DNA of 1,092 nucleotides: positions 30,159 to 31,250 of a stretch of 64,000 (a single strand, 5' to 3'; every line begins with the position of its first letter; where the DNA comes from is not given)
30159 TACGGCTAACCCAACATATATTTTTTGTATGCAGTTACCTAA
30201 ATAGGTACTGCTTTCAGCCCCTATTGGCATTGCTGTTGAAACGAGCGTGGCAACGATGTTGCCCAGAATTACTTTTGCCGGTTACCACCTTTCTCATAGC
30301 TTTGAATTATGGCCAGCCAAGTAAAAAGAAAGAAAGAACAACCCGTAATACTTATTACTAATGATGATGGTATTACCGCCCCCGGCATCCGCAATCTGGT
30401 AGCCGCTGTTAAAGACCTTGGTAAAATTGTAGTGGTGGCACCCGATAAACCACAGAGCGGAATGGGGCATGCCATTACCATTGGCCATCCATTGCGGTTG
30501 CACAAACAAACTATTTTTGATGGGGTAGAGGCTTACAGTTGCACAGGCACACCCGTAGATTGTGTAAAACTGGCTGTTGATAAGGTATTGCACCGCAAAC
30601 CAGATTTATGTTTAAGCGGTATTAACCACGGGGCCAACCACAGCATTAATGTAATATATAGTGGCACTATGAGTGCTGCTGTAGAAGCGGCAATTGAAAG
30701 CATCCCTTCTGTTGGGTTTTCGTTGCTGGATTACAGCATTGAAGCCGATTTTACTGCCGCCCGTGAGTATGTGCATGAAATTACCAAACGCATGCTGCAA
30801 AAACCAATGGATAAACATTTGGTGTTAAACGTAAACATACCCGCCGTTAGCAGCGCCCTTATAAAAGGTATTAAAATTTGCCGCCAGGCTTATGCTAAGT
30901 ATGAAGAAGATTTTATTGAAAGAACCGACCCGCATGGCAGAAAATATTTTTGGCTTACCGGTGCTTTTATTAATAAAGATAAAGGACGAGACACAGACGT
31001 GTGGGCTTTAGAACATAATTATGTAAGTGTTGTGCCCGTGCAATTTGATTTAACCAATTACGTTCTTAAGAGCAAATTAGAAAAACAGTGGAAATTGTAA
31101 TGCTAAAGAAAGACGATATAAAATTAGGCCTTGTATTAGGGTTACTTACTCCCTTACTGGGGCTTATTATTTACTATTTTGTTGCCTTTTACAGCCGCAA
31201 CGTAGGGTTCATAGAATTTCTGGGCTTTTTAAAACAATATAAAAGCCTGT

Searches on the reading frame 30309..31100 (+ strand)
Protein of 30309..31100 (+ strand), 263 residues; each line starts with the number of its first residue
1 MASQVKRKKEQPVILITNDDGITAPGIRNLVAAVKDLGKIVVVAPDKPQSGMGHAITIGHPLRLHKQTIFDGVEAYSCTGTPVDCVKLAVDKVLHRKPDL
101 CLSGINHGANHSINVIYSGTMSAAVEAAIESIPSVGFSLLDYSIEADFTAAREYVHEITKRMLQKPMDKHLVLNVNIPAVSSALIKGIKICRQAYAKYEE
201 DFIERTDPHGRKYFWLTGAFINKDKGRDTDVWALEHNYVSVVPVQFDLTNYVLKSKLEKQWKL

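Call 52: find_encoding_contigs(protein=window:30309-31100:+, flank=10000, max_places=3)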
Protein window:30309-31100:+ (263 aa): 3 contigs read that carry it; 3 places shown.
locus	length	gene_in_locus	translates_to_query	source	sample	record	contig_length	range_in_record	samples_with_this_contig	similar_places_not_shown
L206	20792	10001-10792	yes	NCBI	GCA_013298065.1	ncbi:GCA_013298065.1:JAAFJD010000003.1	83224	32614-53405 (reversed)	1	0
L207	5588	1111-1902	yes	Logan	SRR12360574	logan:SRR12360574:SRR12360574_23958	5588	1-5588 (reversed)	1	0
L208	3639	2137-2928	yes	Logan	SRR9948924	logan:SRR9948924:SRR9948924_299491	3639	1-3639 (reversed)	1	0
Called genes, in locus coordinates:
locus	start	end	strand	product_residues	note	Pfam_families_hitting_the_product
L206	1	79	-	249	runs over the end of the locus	PF04784:DUF547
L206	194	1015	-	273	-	PF04079:SMC_ScpB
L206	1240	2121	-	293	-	PF00231:ATP-synt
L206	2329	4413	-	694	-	-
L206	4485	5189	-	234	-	-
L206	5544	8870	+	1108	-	PF07517:SecA_DEAD, PF01043:SecA_PP_bind, PF21090:P-loop_SecA, PF07516:SecA_SW, PF02810:SEC-C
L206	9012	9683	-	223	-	-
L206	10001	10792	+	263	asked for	PF01975:SurE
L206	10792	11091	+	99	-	-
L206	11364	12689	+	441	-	PF00285:Citrate_synt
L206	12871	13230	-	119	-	PF00072:Response_reg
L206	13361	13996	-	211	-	PF00072:Response_reg, PF08281:Sigma70_r4_2 (faint), PF00196:GerE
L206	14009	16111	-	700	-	PF05227:CHASE3, PF00989:PAS (faint), PF08448:PAS_4, PF13426:PAS_9 (faint), PF13188:PAS_8 (weak), PF07730:HisKA_3, PF02518:HATPase_c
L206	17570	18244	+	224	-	PF00072:Response_reg, PF00196:GerE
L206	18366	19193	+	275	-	PF01063:Aminotran_4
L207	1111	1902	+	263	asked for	PF01975:SurE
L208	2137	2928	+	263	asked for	PF01975:SurE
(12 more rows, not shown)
